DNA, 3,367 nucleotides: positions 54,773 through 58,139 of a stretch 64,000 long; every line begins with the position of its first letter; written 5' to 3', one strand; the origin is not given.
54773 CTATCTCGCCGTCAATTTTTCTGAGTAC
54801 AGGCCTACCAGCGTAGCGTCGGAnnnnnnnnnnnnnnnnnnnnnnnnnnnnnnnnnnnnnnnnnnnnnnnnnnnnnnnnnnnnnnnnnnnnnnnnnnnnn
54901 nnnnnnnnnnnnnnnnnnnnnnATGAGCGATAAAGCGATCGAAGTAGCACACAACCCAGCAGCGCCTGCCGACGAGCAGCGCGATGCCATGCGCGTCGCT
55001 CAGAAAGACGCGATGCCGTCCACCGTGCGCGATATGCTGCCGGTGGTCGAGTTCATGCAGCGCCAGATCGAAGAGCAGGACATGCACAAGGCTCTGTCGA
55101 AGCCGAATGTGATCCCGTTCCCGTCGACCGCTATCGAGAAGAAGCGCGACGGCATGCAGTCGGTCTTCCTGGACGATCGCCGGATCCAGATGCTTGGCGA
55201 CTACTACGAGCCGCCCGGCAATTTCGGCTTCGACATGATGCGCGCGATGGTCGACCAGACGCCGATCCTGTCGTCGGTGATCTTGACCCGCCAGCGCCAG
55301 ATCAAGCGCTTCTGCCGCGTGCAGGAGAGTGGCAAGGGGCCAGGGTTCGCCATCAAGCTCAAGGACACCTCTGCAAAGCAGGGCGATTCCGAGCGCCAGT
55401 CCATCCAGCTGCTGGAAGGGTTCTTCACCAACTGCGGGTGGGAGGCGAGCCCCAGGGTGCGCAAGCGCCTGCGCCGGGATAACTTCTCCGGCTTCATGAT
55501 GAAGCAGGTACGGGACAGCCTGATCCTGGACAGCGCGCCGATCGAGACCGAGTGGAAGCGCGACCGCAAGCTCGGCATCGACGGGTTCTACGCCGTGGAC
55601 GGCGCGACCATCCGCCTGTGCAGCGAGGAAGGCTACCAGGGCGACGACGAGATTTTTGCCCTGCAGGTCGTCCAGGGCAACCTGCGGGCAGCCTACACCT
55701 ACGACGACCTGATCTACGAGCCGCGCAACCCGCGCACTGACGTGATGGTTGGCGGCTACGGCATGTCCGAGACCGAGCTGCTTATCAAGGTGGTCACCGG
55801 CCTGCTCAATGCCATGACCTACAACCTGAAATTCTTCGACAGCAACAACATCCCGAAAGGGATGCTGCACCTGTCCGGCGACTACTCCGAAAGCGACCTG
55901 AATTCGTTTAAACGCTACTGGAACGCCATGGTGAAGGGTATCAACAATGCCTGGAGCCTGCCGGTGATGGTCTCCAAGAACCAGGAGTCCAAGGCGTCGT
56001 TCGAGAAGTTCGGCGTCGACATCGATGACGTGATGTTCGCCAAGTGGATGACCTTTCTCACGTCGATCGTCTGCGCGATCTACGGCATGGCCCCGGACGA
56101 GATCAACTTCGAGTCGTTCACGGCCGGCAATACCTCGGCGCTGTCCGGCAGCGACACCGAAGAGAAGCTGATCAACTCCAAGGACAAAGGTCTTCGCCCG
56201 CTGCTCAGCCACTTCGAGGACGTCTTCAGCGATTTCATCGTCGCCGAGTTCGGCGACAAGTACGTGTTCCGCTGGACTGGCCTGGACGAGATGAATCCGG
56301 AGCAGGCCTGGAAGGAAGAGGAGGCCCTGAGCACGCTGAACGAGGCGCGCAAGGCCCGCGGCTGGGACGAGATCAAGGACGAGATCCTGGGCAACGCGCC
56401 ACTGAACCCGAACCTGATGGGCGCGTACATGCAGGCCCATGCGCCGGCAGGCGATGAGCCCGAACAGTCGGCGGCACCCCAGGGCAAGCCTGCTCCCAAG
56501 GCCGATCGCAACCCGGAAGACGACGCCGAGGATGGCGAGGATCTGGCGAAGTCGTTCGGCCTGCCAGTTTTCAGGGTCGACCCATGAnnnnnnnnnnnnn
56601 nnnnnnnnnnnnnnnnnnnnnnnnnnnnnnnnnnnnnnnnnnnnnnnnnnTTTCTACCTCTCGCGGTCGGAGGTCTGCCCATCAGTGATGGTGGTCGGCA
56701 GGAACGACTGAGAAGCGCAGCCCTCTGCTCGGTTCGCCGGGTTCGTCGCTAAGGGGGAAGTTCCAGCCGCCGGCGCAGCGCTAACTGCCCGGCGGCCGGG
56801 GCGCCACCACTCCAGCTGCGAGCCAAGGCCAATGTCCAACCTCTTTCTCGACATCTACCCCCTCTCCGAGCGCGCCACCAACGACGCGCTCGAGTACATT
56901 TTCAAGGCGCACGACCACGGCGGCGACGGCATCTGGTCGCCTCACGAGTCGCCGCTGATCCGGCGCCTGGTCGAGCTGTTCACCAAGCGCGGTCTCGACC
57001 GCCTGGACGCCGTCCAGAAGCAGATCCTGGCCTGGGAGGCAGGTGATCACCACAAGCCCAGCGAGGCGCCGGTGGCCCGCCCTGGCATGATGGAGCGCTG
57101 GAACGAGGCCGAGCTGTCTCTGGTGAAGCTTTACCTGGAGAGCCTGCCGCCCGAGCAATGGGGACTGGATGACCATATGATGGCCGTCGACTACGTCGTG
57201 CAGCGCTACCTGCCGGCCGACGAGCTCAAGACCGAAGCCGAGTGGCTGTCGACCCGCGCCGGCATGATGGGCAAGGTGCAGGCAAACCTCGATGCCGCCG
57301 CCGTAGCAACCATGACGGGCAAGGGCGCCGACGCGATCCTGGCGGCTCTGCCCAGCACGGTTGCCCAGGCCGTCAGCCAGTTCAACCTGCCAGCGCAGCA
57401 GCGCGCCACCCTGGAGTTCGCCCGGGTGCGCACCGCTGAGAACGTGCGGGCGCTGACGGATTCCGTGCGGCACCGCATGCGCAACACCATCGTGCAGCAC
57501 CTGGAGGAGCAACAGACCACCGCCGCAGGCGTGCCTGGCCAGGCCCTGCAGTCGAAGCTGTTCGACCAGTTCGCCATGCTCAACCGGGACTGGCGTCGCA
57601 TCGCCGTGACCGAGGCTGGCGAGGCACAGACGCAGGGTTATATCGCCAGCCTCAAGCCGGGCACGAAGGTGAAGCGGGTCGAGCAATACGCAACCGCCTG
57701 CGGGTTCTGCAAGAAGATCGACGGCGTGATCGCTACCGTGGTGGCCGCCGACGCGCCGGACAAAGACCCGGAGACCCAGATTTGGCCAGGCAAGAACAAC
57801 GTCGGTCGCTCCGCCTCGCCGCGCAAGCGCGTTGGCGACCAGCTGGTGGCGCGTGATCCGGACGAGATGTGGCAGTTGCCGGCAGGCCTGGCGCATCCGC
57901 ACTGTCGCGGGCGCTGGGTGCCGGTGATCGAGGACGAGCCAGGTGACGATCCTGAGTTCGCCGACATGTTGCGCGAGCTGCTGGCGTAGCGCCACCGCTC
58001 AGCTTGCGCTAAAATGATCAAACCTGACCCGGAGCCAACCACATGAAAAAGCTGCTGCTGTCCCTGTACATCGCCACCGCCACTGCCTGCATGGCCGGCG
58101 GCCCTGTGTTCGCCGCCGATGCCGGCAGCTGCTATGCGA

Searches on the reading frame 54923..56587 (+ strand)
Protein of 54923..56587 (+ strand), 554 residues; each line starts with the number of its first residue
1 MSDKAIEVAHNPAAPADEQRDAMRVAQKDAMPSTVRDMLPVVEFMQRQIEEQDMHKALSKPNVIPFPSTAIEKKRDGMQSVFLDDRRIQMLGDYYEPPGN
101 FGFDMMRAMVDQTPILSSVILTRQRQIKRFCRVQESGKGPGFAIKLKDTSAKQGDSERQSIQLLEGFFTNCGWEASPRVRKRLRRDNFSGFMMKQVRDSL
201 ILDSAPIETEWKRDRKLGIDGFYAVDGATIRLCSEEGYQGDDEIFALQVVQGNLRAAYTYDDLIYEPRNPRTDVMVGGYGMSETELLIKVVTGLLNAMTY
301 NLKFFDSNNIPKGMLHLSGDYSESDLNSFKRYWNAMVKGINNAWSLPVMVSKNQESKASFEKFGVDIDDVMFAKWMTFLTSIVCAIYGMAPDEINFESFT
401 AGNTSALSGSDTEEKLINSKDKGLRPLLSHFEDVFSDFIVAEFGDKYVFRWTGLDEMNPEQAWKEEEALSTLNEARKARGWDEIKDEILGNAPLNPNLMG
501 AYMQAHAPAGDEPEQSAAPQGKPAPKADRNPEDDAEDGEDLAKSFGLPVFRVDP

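Call 3: search_protein_families(library=pfam, proteins=[window:54923-56587:+], max_evalue=0.01)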
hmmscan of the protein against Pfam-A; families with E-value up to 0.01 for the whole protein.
window:54923-56587:+ (554 aa): 1 family
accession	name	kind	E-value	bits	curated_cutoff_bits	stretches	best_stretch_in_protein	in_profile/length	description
PF04860.17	Phage_portal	-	2e-16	60.5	39.1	1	213-478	74-319/321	Phage portal protein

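Call 4: search_protein_families(library=phrogs, proteins=[window:54923-56587:+], max_evalue=0.001)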
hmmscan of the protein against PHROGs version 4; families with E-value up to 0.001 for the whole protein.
window:54923-56587:+ (554 aa): 5 families
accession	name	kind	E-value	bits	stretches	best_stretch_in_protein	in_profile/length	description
phrog_15361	-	head and packaging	3e-39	136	1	113-350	92-327/328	portal protein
phrog_12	-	head and packaging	1.2e-38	134.6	1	185-540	137-467/646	portal protein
phrog_11117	-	head and packaging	2.1e-27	97.2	1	317-480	3-170/264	portal protein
phrog_2662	-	head and packaging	9.6e-21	75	1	106-532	60-450/717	portal protein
phrog_37955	-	head and packaging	7.7e-09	35.2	1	213-485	207-481/945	portal protein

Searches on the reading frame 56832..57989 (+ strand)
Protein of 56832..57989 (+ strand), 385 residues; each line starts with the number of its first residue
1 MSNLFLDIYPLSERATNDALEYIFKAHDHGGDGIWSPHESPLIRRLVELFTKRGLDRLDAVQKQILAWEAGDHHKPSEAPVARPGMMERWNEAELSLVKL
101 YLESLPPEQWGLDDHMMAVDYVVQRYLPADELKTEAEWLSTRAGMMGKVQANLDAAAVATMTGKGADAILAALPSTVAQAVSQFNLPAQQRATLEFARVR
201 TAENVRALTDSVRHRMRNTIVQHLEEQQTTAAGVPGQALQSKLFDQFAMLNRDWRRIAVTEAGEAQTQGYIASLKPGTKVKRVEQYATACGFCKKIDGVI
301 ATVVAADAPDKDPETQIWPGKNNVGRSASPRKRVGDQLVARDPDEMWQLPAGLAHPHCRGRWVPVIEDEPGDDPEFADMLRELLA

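Call 3: search_protein_families(library=pfam, proteins=[window:56832-57989:+], max_evalue=0.01)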
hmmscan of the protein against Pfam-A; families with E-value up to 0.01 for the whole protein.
window:56832-57989:+ (385 aa): 1 family
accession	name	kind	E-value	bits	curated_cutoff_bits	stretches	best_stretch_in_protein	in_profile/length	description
PF24152.1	DUF7405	-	0.0053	16.1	27.1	1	142-235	255-346/347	Family of unknown function (DUF7405)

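Call 4: search_protein_families(library=phrogs, proteins=[window:56832-57989:+], max_evalue=0.001)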
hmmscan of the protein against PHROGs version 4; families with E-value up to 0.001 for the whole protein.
window:56832-57989:+ (385 aa): 1 family
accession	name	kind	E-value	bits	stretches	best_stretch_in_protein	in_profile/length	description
phrog_115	-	head and packaging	0.0003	21.1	1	242-375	230-327/665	minor head protein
